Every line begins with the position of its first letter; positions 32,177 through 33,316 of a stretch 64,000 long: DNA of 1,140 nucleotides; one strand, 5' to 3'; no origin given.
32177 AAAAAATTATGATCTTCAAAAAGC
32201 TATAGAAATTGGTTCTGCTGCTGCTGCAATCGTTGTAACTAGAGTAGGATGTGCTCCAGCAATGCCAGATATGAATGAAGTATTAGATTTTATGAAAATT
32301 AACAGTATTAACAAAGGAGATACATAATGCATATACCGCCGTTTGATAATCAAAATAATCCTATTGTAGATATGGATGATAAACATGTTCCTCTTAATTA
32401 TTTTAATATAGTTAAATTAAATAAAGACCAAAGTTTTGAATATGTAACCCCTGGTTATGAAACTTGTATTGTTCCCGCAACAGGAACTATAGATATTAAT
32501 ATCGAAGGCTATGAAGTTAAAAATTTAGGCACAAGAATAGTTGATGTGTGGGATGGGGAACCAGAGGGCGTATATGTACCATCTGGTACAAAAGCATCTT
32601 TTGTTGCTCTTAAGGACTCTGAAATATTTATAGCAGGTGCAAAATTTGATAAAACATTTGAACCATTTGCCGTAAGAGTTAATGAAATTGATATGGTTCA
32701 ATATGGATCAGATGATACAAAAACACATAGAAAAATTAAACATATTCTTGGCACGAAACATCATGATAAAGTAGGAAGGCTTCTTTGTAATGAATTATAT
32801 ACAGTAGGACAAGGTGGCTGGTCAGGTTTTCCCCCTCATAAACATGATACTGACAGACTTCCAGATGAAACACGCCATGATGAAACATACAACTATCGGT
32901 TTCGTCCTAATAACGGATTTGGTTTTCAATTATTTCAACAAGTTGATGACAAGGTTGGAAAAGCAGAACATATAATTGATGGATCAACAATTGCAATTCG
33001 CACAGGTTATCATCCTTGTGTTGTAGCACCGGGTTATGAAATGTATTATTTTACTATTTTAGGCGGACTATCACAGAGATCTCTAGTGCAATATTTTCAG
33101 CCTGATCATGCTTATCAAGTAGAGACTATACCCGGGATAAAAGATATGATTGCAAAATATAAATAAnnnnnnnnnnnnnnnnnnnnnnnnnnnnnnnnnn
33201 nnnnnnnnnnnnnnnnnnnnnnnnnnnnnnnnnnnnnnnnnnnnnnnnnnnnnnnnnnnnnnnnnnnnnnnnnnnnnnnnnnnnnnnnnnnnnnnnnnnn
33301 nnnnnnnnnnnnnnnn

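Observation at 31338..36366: Translationally coupled six-gene operon joining iolC-iolB-class II aldolase to mtnP-mtnA and a His-rich unknown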

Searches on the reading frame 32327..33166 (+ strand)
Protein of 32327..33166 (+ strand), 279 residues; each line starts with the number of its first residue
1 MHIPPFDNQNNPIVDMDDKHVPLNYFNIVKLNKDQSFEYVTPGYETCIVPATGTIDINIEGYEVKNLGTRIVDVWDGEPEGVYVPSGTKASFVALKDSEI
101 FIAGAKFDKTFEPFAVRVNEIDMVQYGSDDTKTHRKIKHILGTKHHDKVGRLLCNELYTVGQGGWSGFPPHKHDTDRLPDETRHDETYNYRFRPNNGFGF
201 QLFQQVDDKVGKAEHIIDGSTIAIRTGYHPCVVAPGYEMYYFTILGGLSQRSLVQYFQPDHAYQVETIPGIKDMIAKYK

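Call 3: search_protein_families(library=pfam, proteins=[window:32327-33166:+])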
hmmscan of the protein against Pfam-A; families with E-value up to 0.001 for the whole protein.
window:32327-33166:+ (279 aa): 1 family
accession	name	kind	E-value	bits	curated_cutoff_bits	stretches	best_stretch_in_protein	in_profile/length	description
PF04962.18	KduI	-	2.9e-74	250.2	23.9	1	8-263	10-261/262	KduI/IolB family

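Call 4: search_protein_families(library=ncbifam, proteins=[window:32327-33166:+])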
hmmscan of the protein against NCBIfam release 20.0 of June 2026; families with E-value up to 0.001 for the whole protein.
window:32327-33166:+ (279 aa): 1 family
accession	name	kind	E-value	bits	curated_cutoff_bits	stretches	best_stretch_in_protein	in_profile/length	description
TIGR04378.1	myo_inos_iolB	equivalog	1.6e-47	162.2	205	1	25-263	14-245/247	5-deoxy-glucuronate isomerase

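Call 7: find_homologous_proteins(query=window:32327-33163:+)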
Query window:32327-33163:+ (279 aa): 7450 proteins with E <= 0.001 among 7639 candidates; the best 120 are listed.
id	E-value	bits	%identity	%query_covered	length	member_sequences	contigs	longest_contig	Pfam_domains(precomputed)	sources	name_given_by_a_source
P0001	1.7e-177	607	93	100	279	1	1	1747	PF04962.19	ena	-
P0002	5.6e-177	605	91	100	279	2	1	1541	PF04962.19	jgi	-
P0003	2.0e-176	603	91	100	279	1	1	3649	PF04962.19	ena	-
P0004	3.0e-176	603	91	100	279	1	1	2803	PF04962.19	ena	-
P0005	3.8e-176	602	90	100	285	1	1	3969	PF04962.19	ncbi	-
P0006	4.8e-176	602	90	100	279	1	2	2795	PF04962.19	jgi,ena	-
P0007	5.3e-176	602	90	100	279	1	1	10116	PF04962.19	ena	-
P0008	5.5e-176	602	90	100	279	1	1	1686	PF04962.19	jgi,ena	-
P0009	6.0e-176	602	90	100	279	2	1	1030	PF04962.19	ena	-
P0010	1.3e-175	601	91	100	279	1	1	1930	PF04962.19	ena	-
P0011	2.9e-175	600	90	100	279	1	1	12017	PF04962.19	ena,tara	tara:strand:- start:4040 stop:4879 length:840 start_codon:yes stop_codon:yes gene_type:complete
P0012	1.4e-174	597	89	100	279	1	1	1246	PF04962.19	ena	-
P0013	1.6e-174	597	89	100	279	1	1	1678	PF04962.19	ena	-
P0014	2.2e-174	597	89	100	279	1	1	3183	PF04962.19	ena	-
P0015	2.3e-174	597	90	100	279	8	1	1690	PF04962.19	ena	-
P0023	5.6e-174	595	89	100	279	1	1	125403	PF04962.19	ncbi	-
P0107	1.2e-158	545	80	100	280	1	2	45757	PF04962.19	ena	-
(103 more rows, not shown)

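Call 10: find_encoding_contigs(protein=P0023, flank=10000, max_places=3)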
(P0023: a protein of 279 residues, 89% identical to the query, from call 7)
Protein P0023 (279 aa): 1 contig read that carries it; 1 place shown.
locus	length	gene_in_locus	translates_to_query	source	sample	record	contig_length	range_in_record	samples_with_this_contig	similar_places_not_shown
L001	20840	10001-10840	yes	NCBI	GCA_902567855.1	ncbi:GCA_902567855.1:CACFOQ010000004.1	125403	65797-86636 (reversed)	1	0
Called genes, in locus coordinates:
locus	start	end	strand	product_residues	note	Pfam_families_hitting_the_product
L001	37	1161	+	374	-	PF00528:BPD_transp_1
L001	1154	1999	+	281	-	PF00528:BPD_transp_1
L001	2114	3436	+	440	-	PF13416:SBP_bac_8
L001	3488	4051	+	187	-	PF00782:DSPc (weak)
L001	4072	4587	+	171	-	PF00156:Pribosyltran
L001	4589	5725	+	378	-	PF00108:Thiolase_N, PF02803:Thiolase_C, PF22691:Thiolase_C_1 (faint)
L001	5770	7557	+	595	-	PF02771:Acyl-CoA_dh_N, PF02770:Acyl-CoA_dh_M, PF00441:Acyl-CoA_dh_1, PF22924:ACOX_C_alpha1 (weak), PF12806:Acyl-CoA_dh_C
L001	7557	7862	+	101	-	PF04800:NDUS4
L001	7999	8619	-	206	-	PF13759:2OG-FeII_Oxy_5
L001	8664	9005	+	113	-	PF04828:GFA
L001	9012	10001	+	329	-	PF00294:PfkB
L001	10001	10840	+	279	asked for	PF04962:KduI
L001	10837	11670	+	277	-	PF01116:F_bP_aldolase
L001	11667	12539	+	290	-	PF01048:PNP_UDP_1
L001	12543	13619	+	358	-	PF01008:IF-2B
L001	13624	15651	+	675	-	PF00596:Aldolase_II, PF00106:adh_short, PF01370:Epimerase (weak), PF08659:KR (weak), PF13561:adh_short_C2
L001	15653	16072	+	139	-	-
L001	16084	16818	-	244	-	PF01925:TauE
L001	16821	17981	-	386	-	PF01053:Cys_Met_Meta_PP, PF00155:Aminotran_1_2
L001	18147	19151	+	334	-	PF00497:SBP_bac_3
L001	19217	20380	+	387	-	PF00528:BPD_transp_1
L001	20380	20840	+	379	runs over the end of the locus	PF00528:BPD_transp_1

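Call 11: find_encoding_contigs(protein=P0107, flank=10000, max_places=3)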
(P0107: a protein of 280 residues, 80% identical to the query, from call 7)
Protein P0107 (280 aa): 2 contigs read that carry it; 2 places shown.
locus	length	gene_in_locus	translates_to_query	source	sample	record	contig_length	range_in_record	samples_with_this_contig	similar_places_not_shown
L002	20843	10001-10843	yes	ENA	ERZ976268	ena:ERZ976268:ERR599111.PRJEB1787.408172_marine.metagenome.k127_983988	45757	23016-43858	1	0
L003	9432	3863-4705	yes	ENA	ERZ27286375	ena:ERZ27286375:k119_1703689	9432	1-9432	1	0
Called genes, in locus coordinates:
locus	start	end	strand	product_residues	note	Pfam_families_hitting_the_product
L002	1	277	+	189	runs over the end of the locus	PF00782:DSPc (weak)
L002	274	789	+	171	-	PF00156:Pribosyltran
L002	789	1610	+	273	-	PF00106:adh_short, PF08659:KR (weak), PF13561:adh_short_C2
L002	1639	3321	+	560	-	PF00501:AMP-binding, PF13193:AMP-binding_C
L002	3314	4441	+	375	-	PF00108:Thiolase_N, PF02803:Thiolase_C, PF22691:Thiolase_C_1 (faint)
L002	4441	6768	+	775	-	PF02737:3HCDH_N, PF00725:3HCDH (weak), PF00378:ECH_1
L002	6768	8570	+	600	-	PF02771:Acyl-CoA_dh_N, PF02770:Acyl-CoA_dh_M, PF00441:Acyl-CoA_dh_1, PF08028:Acyl-CoA_dh_2 (faint), PF22924:ACOX_C_alpha1 (weak), PF12806:Acyl-CoA_dh_C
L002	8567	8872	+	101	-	PF04800:NDUS4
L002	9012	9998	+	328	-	PF00294:PfkB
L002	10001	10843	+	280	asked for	PF04962:KduI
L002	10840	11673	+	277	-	PF01116:F_bP_aldolase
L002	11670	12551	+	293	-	PF01048:PNP_UDP_1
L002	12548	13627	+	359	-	PF01008:IF-2B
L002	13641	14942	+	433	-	PF13685:Fe-ADH_2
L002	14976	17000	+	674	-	PF00596:Aldolase_II, PF00106:adh_short, PF01370:Epimerase (weak), PF08659:KR (weak), PF13561:adh_short_C2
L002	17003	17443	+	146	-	-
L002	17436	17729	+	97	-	PF07045:DUF1330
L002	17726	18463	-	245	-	PF01925:TauE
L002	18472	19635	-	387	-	PF01053:Cys_Met_Meta_PP, PF00155:Aminotran_1_2, PF00266:Aminotran_5 (weak)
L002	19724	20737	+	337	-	PF00497:SBP_bac_3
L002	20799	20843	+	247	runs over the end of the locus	PF00005:ABC_tran, PF02463:SMC_N, PF13304:AAA_21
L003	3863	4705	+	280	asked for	PF04962:KduI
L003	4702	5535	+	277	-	PF01116:F_bP_aldolase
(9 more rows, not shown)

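Call 17: search_protein_representatives(protein=window:32327-33163:+)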
Query: 279 residues. Proteins with E-value up to 0.001 (for the whole library): 1276; up to 1e-10: 618; up to 1e-30: 65. The best 150 are listed.
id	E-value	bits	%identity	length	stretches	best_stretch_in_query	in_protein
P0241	2.0e-87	309.6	75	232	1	106-279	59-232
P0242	1.7e-85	303.3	52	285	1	2-279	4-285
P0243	6.2e-74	265.3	68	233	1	95-260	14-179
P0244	9.8e-74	264.6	66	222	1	1-171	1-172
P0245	1.0e-71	258.0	57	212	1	42-250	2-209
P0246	3.5e-65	236.6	57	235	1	41-230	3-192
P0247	6.2e-64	232.5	67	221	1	56-206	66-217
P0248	8.8e-64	232.0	43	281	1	7-279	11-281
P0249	2.8e-61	223.8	44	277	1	2-279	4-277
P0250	1.1e-59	218.6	77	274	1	123-247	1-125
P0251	1.4e-58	214.9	69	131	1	149-279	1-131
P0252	1.2e-57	211.9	85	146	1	1-107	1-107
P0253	5.1e-56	206.5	70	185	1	1-138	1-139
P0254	1.3e-55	205.2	61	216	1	1-155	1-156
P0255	2.1e-55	204.5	59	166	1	49-208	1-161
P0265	1.9e-45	171.8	39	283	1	13-278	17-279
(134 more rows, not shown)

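Call 20: find_homologous_proteins(query=A2)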
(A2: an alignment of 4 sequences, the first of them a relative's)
Query A2 (4 sequences) (277 aa, profile of the alignment): 1380 proteins with E <= 0.001 among 8000 candidates; the best 120 are listed.
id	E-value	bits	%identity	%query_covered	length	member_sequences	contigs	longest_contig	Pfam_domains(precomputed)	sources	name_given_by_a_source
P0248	1.5e-147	508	58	99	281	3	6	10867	PF04962.19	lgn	-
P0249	4.5e-143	494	100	100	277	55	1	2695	PF04962.19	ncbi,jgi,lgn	jgi:5-deoxy-glucuronate isomerase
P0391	3.3e-142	491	94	100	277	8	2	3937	PF04962.19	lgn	-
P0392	1.6e-140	485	92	100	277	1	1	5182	PF04962.19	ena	-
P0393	3.3e-140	484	92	100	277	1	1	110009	PF04962.19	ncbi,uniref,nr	ncbi:5-deoxy-glucuronate isomerase [Bosea sp. CRIB-10]|uniref:5-deoxy-glucuronate isomerase n=1 Tax=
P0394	2.1e-139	482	91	100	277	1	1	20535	PF04962.19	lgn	-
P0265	1.0e-137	476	47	91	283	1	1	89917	PF04962.19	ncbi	-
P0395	5.8e-136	470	86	100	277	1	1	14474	PF04962.19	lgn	-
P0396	9.5e-136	470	87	100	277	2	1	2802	PF04962.19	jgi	jgi:5-deoxy-glucuronate isomerase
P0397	1.6e-135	469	83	100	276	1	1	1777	PF04962.19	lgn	-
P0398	2.7e-135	468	85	100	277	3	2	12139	PF04962.19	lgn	-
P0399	1.6e-133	462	84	100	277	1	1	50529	PF04962.19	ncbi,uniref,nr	ncbi:inositol utilization protein [Bosea caraganae]|uniref:Inositol utilization protein n=1 Tax=Bose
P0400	2.5e-133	462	83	100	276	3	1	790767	PF04962.19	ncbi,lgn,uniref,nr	ncbi:5-deoxy-glucuronate isomerase [Bosea sp. BK604]|uniref:5-deoxy-glucuronate isomerase n=1 Tax=Bo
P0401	2.8e-133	461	82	100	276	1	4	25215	PF04962.19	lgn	-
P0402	2.9e-132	458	81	100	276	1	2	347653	PF04962.19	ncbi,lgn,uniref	ncbi:5-deoxy-glucuronate isomerase [Bosea sp. 2KB_26]|uniref:5-deoxy-glucuronate isomerase n=1 Tax=B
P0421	3.1e-124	432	62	100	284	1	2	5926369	PF04962.19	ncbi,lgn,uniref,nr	ncbi:5-deoxy-glucuronate isomerase [Synoicihabitans lomoniglobus]|uniref:5-deoxy-glucuronate isomera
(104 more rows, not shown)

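Call 21: find_related_loci(query=window:32327-33163:+, collection=genome_contigs, flank=10000)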
Query window:32327-33163:+ (279 aa) in genome_contigs; peptide patterns used: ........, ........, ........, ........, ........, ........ (x = any residue, [..] = any of these).
600 stretches matched a pattern (row limit reached: there are more); 583 encode a relative of the query (tblastn E <= 1e-3); the best 80 are kept; 80 distinct loci.
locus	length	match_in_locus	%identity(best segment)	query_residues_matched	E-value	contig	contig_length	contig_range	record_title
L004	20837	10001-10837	96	1-279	0e+0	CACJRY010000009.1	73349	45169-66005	MAG: uncultured Alphaproteobacteria bacterium isolate AG-447-O15 genome assembly, contig: AG-447-O15_NODE_9, whole genom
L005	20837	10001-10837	96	1-279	0e+0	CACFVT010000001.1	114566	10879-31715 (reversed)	uncultured Alphaproteobacteria bacterium isolate AG-414-M20 genome assembly, contig: AG-414-M20_NODE_1, whole genome sho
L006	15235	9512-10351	89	1-279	6e-173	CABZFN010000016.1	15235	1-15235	MAG: uncultured Alphaproteobacteria bacterium isolate AG-337-F02 genome assembly, contig: AG-337-F02_NODE_16, whole geno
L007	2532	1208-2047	89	1-279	0e+0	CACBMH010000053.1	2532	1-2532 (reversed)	uncultured Alphaproteobacteria bacterium isolate AG-899-L06 genome assembly, contig: AG-899-L06_NODE_52, whole genome sh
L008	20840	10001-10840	89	1-279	9e-173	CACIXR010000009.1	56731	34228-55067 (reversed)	uncultured Alphaproteobacteria bacterium isolate AG-914-F14 genome assembly, contig: AG-914-F14_NODE_9, whole genome sho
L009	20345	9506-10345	89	1-279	8e-173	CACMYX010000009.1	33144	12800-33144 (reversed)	MAG: uncultured Alphaproteobacteria bacterium isolate AG-892-I02 genome assembly, contig: AG-892-I02_NODE_9, whole genom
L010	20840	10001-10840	89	1-279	9e-173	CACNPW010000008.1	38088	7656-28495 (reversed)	MAG: uncultured Alphaproteobacteria bacterium isolate AG-893-K02 genome assembly, contig: AG-893-K02_NODE_8, whole genom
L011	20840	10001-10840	89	1-279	9e-173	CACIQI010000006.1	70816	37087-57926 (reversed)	uncultured Alphaproteobacteria bacterium isolate AG-913-M07 genome assembly, contig: AG-913-M07_NODE_6, whole genome sho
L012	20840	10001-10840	89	1-279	9e-173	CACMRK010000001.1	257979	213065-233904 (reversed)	MAG: uncultured Alphaproteobacteria bacterium isolate AG-892-B03 genome assembly, contig: AG-892-B03_NODE_1, whole genom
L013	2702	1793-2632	89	1-279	0e+0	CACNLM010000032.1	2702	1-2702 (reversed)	MAG: uncultured Alphaproteobacteria bacterium isolate AG-893-F05 genome assembly, contig: AG-893-F05_NODE_31, whole geno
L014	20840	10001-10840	89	1-279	2e-172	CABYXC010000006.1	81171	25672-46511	MAG: uncultured Alphaproteobacteria bacterium isolate AG-895-D04 genome assembly, contig: AG-895-D04_NODE_6, whole genom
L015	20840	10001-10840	89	1-279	3e-172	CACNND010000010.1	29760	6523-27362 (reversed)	MAG: uncultured Alphaproteobacteria bacterium isolate AG-893-G20 genome assembly, contig: AG-893-G20_NODE_10, whole geno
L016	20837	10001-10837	87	1-279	2e-172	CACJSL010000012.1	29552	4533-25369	uncultured Alphaproteobacteria bacterium isolate AG-447-P01 genome assembly, contig: AG-447-P01_NODE_12, whole genome sh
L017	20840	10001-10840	89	1-279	6e-172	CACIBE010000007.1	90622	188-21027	uncultured Alphaproteobacteria bacterium isolate AG-912-N10 genome assembly, contig: AG-912-N10_NODE_7, whole genome sho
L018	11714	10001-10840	88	1-279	7e-172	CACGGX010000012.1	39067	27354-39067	uncultured Alphaproteobacteria bacterium isolate AG-909-O11 genome assembly, contig: AG-909-O11_NODE_12, whole genome sh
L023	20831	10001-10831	81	1-276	8e-157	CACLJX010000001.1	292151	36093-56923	MAG: uncultured Alphaproteobacteria bacterium isolate AG-464-G03 genome assembly, contig: AG-464-G03_NODE_1, whole genom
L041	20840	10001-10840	74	1-279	2e-146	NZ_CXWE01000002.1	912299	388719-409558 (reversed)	Roseibium album strain CECT 5095, whole genome shotgun sequence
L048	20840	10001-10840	73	1-279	1e-145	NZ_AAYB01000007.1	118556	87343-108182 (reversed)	Roseobacter sp. CCS2 1101676645853, whole genome shotgun sequence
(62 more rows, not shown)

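Call 25: search_protein_families(library=pfam, proteins=[L006:11185-11715:+, L048:6259-8172:+, L048:2929-4083:-, L048:4172-5062:-, L048:5076-6179:-, L048:8133-9008:+, L048:11672-12667:+, L048:1938-2936:+, L041:1656-2597:-, L001:13624-15651:+])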
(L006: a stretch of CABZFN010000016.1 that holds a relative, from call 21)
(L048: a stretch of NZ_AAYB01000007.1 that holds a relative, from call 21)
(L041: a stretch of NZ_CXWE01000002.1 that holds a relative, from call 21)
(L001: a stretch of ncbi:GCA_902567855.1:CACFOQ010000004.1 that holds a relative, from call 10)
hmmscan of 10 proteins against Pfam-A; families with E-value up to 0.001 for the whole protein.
L006:11185-11715:+ (176 aa): 1 family
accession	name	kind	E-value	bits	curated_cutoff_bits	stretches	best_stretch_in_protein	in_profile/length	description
PF01048.26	PNP_UDP_1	-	5.1e-13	49.4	25.1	1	22-167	49-224/233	Phosphorylase superfamily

L048:6259-8172:+ (637 aa): 3 families
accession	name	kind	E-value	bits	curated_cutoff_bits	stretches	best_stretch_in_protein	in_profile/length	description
PF00205.28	TPP_enzyme_M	-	2.1e-38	131.5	30.4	1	237-370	1-137/137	Thiamine pyrophosphate enzyme, central domain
PF02775.26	TPP_enzyme_C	-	2.4e-20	73.3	21.9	1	453-588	23-149/151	Thiamine pyrophosphate enzyme, C-terminal TPP binding domain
PF02776.23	TPP_enzyme_N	-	5.3e-14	52.4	26.8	1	53-144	20-107/119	Thiamine pyrophosphate enzyme, N-terminal TPP binding domain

L048:2929-4083:- (384 aa): 3 families
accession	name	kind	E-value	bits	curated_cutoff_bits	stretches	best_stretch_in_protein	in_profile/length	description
PF22725.1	GFO_IDH_MocA_C3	-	1.5e-24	86.8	27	1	141-271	1-123/124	GFO/IDH/MocA C-terminal domain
PF01408.29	GFO_IDH_MocA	-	2.1e-21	77.3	24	1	5-133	2-120/120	Oxidoreductase family, NAD-binding Rossmann fold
PF02894.22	GFO_IDH_MocA_C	-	2.4e-14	54.1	22.9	1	145-369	1-210/218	Oxidoreductase family, C-terminal alpha/beta domain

L048:4172-5062:- (296 aa): 1 family
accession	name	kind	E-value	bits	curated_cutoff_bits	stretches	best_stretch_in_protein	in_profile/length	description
PF01261.30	AP_endonuc_2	-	3.9e-31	109.1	31.1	1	31-292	3-247/249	Xylose isomerase-like TIM barrel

L048:5076-6179:- (367 aa): 3 families
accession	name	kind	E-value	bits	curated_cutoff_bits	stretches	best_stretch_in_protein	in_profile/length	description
PF22725.1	GFO_IDH_MocA_C3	-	9.6e-28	97.1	27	1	140-265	3-123/124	GFO/IDH/MocA C-terminal domain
PF01408.29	GFO_IDH_MocA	-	2.5e-23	83.4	24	1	5-129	2-119/120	Oxidoreductase family, NAD-binding Rossmann fold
PF02894.22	GFO_IDH_MocA_C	-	6.3e-18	65.8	22.9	1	142-360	1-214/218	Oxidoreductase family, C-terminal alpha/beta domain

L048:8133-9008:+ (291 aa): 1 family
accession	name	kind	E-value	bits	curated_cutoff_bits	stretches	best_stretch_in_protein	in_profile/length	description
PF05721.19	PhyH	-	1.7e-20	74.7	22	1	33-233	2-213/213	Phytanoyl-CoA dioxygenase (PhyH)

L048:11672-12667:+ (331 aa): 3 families
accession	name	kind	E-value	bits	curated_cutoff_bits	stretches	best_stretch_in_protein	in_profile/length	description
PF22725.1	GFO_IDH_MocA_C3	-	5.9e-27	94.6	27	1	127-248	1-124/124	GFO/IDH/MocA C-terminal domain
PF02894.22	GFO_IDH_MocA_C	-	2e-26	93.6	22.9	1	132-323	2-213/218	Oxidoreductase family, C-terminal alpha/beta domain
PF01408.29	GFO_IDH_MocA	-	1.1e-25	91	24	1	2-118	1-119/120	Oxidoreductase family, NAD-binding Rossmann fold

L048:1938-2936:+ (332 aa): 4 families
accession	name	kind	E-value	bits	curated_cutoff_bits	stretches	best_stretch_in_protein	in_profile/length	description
PF13377.12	Peripla_BP_3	-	1.4e-27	97.3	26.5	1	170-326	2-166/167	Periplasmic binding protein-like domain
PF00532.27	Peripla_BP_1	-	2.3e-21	76.9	22.2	1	62-276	3-224/281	Periplasmic binding proteins and sugar binding domain of LacI family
PF13407.12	Peripla_BP_4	-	1.2e-19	71.3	35.1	1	106-283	46-231/258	Periplasmic binding protein domain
PF00356.27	LacI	-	4.8e-14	52.3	27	1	4-49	1-46/46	Bacterial regulatory proteins, lacI family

L041:1656-2597:- (313 aa): 3 families
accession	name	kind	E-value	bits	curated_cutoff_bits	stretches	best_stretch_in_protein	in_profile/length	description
PF13407.12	Peripla_BP_4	-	4.1e-46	158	35.1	1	30-279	2-253/258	Periplasmic binding protein domain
PF00532.27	Peripla_BP_1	-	2.3e-10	40.9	22.2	1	37-232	11-205/281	Periplasmic binding proteins and sugar binding domain of LacI family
PF13458.12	Peripla_BP_6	-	0.00031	21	31.7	0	26-97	135-203/343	Periplasmic binding protein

L001:13624-15651:+ (675 aa): 6 families
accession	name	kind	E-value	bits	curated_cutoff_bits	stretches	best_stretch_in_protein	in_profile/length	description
PF00106.31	adh_short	-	1.5e-34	119.7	26.6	1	430-612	2-188/195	short chain dehydrogenase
PF13561.12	adh_short_C2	-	2.3e-31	109.6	27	1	439-668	7-234/236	Enoyl-(Acyl carrier protein) reductase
PF00596.27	Aldolase_II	-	2.4e-19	70.4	22.2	1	33-226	7-182/183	Class II Aldolase and Adducin N-terminal domain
PF01370.27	Epimerase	-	2e-07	31.1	20.9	1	431-526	1-90/240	NAD dependent epimerase/dehydratase family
PF08659.16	KR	-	7.4e-06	26.4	22.6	1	431-525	3-106/180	KR domain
PF01073.25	3Beta_HSD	-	2.5e-05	23.9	22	1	432-494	1-67/280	3-beta hydroxysteroid dehydrogenase/isomerase family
